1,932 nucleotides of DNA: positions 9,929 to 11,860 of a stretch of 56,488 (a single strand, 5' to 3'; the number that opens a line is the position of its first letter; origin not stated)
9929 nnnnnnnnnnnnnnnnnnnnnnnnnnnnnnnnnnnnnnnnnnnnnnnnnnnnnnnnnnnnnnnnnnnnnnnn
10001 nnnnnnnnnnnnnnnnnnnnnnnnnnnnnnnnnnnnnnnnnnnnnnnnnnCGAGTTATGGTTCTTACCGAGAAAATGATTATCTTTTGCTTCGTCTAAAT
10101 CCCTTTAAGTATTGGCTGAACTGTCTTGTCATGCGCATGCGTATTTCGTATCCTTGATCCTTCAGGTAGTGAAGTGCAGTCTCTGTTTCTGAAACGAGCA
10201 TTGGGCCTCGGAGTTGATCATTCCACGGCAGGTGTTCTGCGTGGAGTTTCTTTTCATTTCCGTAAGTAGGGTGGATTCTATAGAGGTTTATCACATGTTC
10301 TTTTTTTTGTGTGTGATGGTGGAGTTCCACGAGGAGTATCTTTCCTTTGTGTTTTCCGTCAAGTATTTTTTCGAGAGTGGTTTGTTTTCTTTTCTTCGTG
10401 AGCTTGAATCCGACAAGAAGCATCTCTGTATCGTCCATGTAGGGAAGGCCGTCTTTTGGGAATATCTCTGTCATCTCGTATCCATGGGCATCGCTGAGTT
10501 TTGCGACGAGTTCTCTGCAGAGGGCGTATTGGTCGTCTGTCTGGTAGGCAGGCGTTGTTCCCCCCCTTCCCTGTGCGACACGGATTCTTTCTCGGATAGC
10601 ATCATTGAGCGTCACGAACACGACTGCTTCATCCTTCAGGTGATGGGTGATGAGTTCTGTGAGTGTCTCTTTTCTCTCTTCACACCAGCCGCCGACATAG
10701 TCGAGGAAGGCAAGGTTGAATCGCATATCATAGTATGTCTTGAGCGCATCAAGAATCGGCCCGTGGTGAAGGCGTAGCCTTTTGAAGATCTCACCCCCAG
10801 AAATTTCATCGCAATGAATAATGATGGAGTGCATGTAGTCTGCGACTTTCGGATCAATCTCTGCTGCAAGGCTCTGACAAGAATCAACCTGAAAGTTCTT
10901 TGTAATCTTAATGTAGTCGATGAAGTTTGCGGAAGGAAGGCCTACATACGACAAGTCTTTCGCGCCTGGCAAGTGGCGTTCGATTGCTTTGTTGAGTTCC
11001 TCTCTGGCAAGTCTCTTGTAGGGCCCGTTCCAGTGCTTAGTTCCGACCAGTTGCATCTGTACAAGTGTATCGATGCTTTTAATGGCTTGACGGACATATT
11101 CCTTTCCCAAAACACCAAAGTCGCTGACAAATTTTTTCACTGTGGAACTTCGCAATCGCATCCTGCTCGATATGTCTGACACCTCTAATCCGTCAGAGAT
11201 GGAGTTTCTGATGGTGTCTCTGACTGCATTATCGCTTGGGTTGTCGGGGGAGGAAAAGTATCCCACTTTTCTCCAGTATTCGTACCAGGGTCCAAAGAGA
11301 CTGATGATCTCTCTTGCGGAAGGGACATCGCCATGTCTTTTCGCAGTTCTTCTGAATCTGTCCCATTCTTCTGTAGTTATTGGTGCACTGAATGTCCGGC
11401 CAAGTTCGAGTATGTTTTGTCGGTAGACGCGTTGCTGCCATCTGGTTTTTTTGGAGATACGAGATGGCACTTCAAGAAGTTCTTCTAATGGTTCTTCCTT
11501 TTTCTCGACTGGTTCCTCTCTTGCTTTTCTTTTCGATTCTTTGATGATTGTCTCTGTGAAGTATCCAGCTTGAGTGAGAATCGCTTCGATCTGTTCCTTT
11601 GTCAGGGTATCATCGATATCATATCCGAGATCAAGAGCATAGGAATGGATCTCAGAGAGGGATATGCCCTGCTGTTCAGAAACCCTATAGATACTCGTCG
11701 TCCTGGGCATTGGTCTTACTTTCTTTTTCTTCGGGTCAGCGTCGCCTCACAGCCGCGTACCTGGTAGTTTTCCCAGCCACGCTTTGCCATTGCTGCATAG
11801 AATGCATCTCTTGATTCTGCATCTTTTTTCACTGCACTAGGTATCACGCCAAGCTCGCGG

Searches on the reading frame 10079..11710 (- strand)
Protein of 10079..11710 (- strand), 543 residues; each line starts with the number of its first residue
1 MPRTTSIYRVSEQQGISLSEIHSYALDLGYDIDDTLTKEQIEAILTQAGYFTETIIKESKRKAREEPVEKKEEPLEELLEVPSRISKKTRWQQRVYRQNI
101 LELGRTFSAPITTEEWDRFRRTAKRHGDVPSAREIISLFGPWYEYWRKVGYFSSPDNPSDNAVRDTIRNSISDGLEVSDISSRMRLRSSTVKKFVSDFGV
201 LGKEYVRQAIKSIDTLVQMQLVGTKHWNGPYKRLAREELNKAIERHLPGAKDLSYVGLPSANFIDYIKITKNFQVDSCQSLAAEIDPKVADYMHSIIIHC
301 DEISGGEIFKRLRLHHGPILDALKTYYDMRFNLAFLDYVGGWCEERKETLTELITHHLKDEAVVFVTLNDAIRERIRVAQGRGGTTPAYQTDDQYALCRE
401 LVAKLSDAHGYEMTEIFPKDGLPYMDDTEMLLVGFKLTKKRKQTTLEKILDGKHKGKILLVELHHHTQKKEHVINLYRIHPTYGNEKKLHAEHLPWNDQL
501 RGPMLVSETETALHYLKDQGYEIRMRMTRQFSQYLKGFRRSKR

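Call 10: search_protein_families(library=pfam, proteins=[window:10079-11710:-], max_evalue=0.1)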
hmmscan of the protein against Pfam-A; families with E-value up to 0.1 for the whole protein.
window:10079-11710:- (543 aa): 0 families

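Call 11: search_protein_families(library=padloc, proteins=[window:10079-11710:-], max_evalue=0.1)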
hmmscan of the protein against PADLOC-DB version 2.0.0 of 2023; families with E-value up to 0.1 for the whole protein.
window:10079-11710:- (543 aa): 0 families

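Call 34: search_protein_families(library=ncbifam, proteins=[window:10079-11710:-], max_evalue=0.1)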
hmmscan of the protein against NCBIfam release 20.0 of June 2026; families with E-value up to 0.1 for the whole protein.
window:10079-11710:- (543 aa): 0 families

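Call 35: search_protein_families(library=phrogs, proteins=[window:10079-11710:-], max_evalue=0.1)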
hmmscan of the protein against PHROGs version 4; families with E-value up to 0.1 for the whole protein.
window:10079-11710:- (543 aa): 0 families

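Call 48: find_homologous_proteins(query=window:10079-11710:-, max_evalue=0.001)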
Query window:10079-11710:- (543 aa): 2 proteins with E <= 0.001 among 8000 candidates.
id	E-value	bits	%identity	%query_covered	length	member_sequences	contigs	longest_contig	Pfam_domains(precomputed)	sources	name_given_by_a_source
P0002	0.0e+0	1243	100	100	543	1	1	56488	-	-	-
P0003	4.0e-136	473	43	98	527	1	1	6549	-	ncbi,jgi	jgi:hypothetical protein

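Call 59: search_protein_representatives(alignment_id=A4)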
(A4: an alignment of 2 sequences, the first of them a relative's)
Query: 2 sequences, 546 profile positions. Proteins with E-value up to 0.001 (for the whole library): 107; up to 1e-10: 69; up to 1e-30: 29. The best 107 are listed.
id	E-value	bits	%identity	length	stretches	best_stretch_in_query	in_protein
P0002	0.0e+00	1119.9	-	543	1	1-546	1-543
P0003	0.0e+00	1051.9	-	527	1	4-546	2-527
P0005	2.4e-60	220.9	-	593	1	94-445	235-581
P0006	1.5e-57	211.7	-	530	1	101-443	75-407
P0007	9.0e-57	209.1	-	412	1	112-446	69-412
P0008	3.9e-53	197.1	-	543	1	112-440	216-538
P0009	9.6e-51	189.3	-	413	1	109-442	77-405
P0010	1.6e-50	188.6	-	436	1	103-444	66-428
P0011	1.8e-47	178.5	-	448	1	99-444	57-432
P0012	6.6e-45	170.0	-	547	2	204-443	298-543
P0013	1.2e-44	169.1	-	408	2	97-444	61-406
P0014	1.3e-44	169.0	-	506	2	192-444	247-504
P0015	1.3e-44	169.0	-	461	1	168-442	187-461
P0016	7.5e-44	166.5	-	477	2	166-446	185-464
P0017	1.4e-43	165.6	-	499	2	202-445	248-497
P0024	1.3e-36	142.6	-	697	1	164-441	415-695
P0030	1.6e-31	125.8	-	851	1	123-443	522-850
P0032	1.5e-30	122.6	-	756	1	154-443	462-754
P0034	4.8e-30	120.9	-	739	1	112-441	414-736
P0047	2.5e-24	102.1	-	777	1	165-440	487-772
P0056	1.4e-20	89.7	-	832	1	175-443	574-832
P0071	1.0e-10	57.1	-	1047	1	212-444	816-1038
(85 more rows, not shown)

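Call 60: search_protein_families(library=pfam, proteins=[P0005, P0006, P0008, P0024, P0030, P0032, P0034, P0047, P0056, P0071], max_evalue=0.01)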
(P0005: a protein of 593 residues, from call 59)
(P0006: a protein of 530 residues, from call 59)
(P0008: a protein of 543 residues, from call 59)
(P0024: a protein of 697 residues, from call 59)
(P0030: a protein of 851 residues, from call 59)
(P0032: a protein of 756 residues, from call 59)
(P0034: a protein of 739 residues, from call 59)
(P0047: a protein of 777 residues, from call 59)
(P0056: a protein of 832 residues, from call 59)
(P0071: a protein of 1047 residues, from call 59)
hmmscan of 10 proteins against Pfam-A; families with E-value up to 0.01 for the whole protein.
P0005 (593 aa): 2 families
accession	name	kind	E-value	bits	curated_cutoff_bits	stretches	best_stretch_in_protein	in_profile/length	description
PF04255.20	DUF433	-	4.1e-06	27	23.6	0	89-120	24-55/56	Protein of unknown function (DUF433)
PF20553.4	Methyltransf_35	-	0.0012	18.7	27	0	547-576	196-226/309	Putative O-methyltransferase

P0006 (530 aa): 1 family
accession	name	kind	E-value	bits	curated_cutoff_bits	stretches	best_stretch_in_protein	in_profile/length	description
PF20553.4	Methyltransf_35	-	6.7e-05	22.8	27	0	372-422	194-245/309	Putative O-methyltransferase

P0008 (543 aa): 3 families
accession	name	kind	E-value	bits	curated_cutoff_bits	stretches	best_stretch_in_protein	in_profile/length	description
PF18780.6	HNH_repeat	-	7.8e-11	42.6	26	1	50-102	10-54/54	Homing endonuclease associated repeat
PF20553.4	Methyltransf_35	-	0.00095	19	27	0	346-379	27-60/309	Putative O-methyltransferase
PF13936.12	HTH_38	-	0.002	18.2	27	1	262-291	5-34/44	Helix-turn-helix domain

P0024 (697 aa): 3 families
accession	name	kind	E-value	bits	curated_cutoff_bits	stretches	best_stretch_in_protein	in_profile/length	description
PF02796.21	HTH_7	-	0.0017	18.9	23.8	1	412-441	3-34/45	Helix-turn-helix domain of resolvase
PF13542.12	HTH_Tnp_ISL3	-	0.0049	16.7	27.4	0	420-442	19-40/51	Helix-turn-helix domain of transposase family ISL3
PF07889.17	DUF1664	-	0.007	16.8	34.6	0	11-73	47-109/124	Protein of unknown function (DUF1664)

P0030 (851 aa): 2 families
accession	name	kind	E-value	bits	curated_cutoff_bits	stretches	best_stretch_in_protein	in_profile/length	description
PF13384.12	HTH_23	-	0.002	18.4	24.6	0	346-373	18-45/50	Homeodomain-like domain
PF13542.12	HTH_Tnp_ISL3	-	0.0029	17.5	27.4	1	345-368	27-49/51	Helix-turn-helix domain of transposase family ISL3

P0032 (756 aa): 1 family
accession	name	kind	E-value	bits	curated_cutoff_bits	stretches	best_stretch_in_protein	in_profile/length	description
PF12728.13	HTH_17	-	4.4e-14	52.9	27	1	312-360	1-49/51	Helix-turn-helix domain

P0034 (739 aa): 0 families

P0047 (777 aa): 3 families
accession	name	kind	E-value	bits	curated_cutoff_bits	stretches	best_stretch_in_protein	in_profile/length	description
PF12728.13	HTH_17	-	0.00046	20.8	27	0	500-522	2-24/51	Helix-turn-helix domain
PF13384.12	HTH_23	-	0.0015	18.8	24.6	0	491-521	9-39/50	Homeodomain-like domain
PF00196.25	GerE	-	0.0049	16.9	23.5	0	489-523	7-41/57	Bacterial regulatory proteins, luxR family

P0056 (832 aa): 0 families

P0071 (1047 aa): 3 families
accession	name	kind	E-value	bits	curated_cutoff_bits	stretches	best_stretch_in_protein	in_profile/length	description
PF01807.25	Zn_ribbon_DnaG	-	0.0032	17.7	24.9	0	576-597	20-41/98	CHC2 zinc finger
PF15205.11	PLAC9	-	0.0064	17.4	27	0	98-127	28-57/74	Placenta-specific protein 9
PF15249.11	GLTSCR1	-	0.0082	17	28.2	0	488-526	22-60/102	Conserved region of unknown function on GLTSCR protein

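Call 61: predict_structure(alignment_id=A4)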
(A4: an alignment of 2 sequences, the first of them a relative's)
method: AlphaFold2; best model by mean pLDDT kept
length: 543 residues; sequences in the alignment: 2
mean_pLDDT: 46.4   pTM: 0.27
mean pLDDT of the five models: 46.4, 44.9, 40.8, 40.0, 38.8
residues with pLDDT >= 90: 0; 70-90: 117; 50-70: 75; < 50: 351
segments of 3 or more residues with pLDDT < 50: 64-175, 184-186, 190-364, 366-395, 408-411, 418-432, 541-543
pLDDT, mean of each block of 10 residues (from residue 1): 68 70 81 79 77 59 42 28 31 32 30 41 37 37 32 29 42 50 50 39 29 25 25 30 33 25 23 22 28 31 29 35 30 31 34 37 45 31 28 48 48 51 37 52 69 75 81 84 78 69 70 75 79 68 40
secondary structure, 60 per line:
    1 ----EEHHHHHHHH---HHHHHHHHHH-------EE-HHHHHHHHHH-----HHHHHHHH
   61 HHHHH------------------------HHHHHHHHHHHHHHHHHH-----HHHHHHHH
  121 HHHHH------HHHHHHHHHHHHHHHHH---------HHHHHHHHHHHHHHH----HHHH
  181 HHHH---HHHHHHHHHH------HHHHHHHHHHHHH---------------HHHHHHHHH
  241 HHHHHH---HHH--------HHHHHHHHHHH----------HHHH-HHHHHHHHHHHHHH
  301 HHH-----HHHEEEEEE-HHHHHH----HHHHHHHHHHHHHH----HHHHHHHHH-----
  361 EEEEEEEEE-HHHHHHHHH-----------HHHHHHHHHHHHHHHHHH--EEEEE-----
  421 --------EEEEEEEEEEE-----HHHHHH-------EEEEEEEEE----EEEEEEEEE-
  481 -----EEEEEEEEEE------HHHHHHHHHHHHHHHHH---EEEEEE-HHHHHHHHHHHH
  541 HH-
elements in order: H7-14 H18-27 H38-47 H53-65 H90-107 H113-125 H132-148 H158-172 H177-184 H188-197 H204-216 H232-246 H261-271 H282-285 H287-303 E312-317 H319-324 H329-342 H347-355 E361-369 H371-379 H391-408 E411-415 E429-439 H445-450 E458-466 E471-479 E486-495 H502-518 E522-527 H529-542

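Call 63: search_solved_structures(query=A5, max_evalue=10)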
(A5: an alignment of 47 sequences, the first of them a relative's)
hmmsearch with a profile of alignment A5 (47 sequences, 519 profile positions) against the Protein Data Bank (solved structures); distinct sequences matched with E-value up to 10: 22.
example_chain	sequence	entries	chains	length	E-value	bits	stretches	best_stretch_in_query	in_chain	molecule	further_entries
2lvs_A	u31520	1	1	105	4.6e-06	29.2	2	222-266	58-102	Putative uncharacterized protein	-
2r0q_C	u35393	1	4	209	0.0056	19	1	221-268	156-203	Putative transposon Tn552 DNA-invertase bin3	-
1xsv_A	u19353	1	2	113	0.033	16.5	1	239-320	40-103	Hypothetical UPF0122 protein SAV1236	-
8b4h_A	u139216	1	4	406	0.035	16.4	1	232-263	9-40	Putative transposase for insertion sequence element IS5376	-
6urs_A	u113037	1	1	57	0.044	16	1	219-264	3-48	Sleeping Beauty transposase PAI subdomain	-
8q4d_A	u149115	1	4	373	0.045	16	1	232-263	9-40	Putative transposase for insertion sequence element IS5376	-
2m8e_A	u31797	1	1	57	0.046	16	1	219-264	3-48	SLEEPING BEAUTY TRANSPOSASE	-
8gaa_A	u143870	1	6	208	0.052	15.8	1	60-205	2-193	C6HR1_4r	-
8vd6_A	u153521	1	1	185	0.053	15.8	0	223-261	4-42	CAP REPEAT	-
5cwb_A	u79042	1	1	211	0.16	14.2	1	223-265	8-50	Designed helical repeat protein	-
6n7m_A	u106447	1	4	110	0.22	13.7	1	26-102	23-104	Hypothetical Protein CD630_05490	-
4ldz_A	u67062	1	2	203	0.3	13.3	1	214-267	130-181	Transcriptional regulatory protein DesR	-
6nru_A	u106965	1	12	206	0.38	13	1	209-287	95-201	CobC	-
1fse_A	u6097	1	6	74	0.46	12.7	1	221-263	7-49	GERE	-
6w2q_A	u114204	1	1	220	0.47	12.6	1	131-265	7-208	Junction 34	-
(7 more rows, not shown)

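Call 65: find_encoding_contigs(protein=P0005, flank=8000, max_places=3)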
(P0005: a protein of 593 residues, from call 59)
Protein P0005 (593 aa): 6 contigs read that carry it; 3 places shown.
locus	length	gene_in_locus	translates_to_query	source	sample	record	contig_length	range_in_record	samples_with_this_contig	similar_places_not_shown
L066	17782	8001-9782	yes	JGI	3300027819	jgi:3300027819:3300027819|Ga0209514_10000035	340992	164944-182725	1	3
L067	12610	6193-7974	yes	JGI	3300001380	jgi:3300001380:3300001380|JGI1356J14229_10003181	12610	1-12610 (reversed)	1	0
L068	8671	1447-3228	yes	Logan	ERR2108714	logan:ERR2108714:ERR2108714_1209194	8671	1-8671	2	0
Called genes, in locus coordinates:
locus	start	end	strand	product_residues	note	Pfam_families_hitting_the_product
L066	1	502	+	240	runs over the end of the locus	PF01978:TrmB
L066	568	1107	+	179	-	PF01325:Fe_dep_repress (weak), PF01909:NTP_transf_2, PF18765:Polbeta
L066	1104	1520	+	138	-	-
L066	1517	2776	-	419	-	PF01336:tRNA_anti-codon, PF00152:tRNA-synt_2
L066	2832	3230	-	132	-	PF01850:PIN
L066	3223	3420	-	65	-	PF04014:MazE_antitoxin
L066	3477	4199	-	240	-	PF01351:RNase_HII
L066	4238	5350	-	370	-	PF00156:Pribosyltran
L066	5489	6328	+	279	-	-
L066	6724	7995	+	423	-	-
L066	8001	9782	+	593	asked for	PF04255:DUF433 (faint)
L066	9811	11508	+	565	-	PF01331:mRNA_cap_enzyme (faint), PF04675:DNA_ligase_A_N, PF01068:DNA_ligase_A_M, PF04679:DNA_ligase_A_C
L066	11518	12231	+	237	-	PF05448:AXE1 (faint), PF01738:DLH (faint), PF00561:Abhydrolase_1 (weak), PF12146:Hydrolase_4, PF12697:Abhydrolase_6 (faint), PF00326:Peptidase_S9, PF07859:Abhydrolase_3 (faint), PF08840:BAAT_C (faint)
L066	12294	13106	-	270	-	PF00882:Zn_dep_PLPC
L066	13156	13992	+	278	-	PF04536:TPM_phosphatase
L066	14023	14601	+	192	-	PF04011:LemA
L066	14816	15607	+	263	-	PF01978:TrmB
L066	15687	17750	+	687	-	PF01751:Toprim, PF01131:Topoisom_bac, PF01396:Zn_ribbon_Top1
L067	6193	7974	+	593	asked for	PF04255:DUF433 (faint)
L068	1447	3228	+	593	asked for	PF04255:DUF433 (faint)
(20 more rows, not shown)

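Call 69: find_encoding_contigs(protein=P0006, flank=6000, max_places=2)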
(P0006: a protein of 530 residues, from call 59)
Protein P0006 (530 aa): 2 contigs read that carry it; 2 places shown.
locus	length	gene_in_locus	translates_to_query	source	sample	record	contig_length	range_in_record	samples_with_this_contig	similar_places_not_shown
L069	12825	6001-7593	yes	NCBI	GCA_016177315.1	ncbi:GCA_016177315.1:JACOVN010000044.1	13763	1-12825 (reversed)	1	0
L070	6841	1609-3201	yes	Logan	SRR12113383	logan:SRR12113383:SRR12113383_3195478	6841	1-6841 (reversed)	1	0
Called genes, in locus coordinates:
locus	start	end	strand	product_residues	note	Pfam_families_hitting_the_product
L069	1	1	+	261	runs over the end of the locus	-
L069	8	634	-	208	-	PF00177:Ribosomal_S7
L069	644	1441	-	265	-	-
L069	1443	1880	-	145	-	PF00164:Ribosom_S12_S23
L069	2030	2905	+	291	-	-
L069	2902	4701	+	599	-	-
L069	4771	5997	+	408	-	-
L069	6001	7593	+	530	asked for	-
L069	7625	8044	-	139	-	PF07650:KH_2 (weak), PF26594:KH_NusA_2nd (faint)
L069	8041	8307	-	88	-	PF01248:Ribosomal_L7Ae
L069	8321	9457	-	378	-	PF04998:RNA_pol_Rpb1_5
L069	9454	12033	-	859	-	PF04997:RNA_pol_Rpb1_1, PF00623:RNA_pol_Rpb1_2, PF04983:RNA_pol_Rpb1_3, PF05000:RNA_pol_Rpb1_4, PF04998:RNA_pol_Rpb1_5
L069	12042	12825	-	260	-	PF00562:RNA_pol_Rpb2_6, PF04560:RNA_pol_Rpb2_7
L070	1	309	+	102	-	?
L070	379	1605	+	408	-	-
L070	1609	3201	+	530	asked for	-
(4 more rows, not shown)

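Call 70: find_encoding_contigs(protein=P0008, flank=6000, max_places=2)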
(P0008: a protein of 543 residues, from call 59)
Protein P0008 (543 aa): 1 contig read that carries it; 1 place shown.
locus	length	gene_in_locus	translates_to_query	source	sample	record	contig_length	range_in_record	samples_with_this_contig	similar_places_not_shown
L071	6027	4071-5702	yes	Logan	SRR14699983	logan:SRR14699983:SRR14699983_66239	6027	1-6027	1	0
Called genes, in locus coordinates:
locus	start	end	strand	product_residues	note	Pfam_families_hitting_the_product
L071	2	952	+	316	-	?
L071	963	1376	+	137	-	PF01248:Ribosomal_L7Ae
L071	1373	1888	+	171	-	PF13083:KH_KhpA-B (faint), PF26594:KH_NusA_2nd (faint), PF00013:KH_1 (faint), PF07650:KH_2 (weak)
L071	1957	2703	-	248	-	PF01975:SurE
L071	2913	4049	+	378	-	PF01841:Transglut_core (weak)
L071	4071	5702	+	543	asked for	PF18780:HNH_repeat (faint)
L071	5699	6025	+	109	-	?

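Call 71: find_encoding_contigs(protein=P0030, flank=6000, max_places=2)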
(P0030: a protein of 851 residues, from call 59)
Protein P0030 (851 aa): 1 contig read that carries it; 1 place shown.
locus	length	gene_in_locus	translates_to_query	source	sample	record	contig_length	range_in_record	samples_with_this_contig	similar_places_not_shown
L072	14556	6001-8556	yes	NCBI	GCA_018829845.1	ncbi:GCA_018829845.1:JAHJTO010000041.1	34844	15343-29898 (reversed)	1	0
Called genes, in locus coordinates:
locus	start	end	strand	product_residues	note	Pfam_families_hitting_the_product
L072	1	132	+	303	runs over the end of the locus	-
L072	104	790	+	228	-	-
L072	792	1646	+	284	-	PF00702:Hydrolase, PF13419:HAD_2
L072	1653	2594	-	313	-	PF04014:MazE_antitoxin (weak)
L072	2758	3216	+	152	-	-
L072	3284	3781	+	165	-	-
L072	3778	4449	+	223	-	-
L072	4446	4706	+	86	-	-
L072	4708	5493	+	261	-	-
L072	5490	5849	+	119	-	-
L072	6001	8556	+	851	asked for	-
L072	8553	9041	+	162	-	-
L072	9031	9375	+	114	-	-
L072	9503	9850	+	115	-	-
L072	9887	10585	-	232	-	PF13384:HTH_23 (faint)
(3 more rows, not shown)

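Call 74: predict_structure(alignment_id=A5)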
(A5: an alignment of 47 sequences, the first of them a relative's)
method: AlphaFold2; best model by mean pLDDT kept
length: 543 residues; sequences in the alignment: 47
mean_pLDDT: 87.4   pTM: 0.72
mean pLDDT of the five models: 87.4, 87.1, 86.8, 82.8, 82.4
residues with pLDDT >= 90: 283; 70-90: 219; 50-70: 21; < 50: 20
segments of 3 or more residues with pLDDT < 50: 66-82
pLDDT, mean of each block of 10 residues (from residue 1): 78 87 90 86 86 73 56 42 63 90 94 94 81 91 92 82 87 88 90 87 93 97 90 91 93 96 97 97 96 96 98 98 97 97 97 97 97 94 87 97 96 91 82 96 77 80 88 88 88 79 77 80 86 77 50
secondary structure, 60 per line:
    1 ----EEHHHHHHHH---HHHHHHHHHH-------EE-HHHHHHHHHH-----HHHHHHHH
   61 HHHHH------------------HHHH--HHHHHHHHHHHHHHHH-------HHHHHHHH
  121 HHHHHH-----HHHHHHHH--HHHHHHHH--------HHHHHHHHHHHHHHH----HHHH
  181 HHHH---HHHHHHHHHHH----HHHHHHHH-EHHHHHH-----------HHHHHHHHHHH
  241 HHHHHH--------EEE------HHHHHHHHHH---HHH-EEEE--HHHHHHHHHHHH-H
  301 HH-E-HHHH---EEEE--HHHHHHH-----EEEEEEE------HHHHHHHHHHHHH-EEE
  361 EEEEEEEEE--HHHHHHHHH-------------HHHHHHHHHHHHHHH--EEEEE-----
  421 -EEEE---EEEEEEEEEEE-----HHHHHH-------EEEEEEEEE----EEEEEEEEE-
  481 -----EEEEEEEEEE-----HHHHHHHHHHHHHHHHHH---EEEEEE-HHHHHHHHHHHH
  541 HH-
elements in order: H7-14 H18-27 H38-47 H53-65 H84-87 H90-105 H113-126 H132-139 H142-149 H158-172 H177-184 H188-198 H203-210 H213-218 H230-246 E255-257 H264-273 E281-284 H287-298 H306-309 E313-316 H319-325 E331-337 H344-356 E358-369 H372-380 H394-408 E411-415 E422-425 E429-439 H445-450 E458-466 E471-479 E486-495 H501-518 E522-527 H529-542
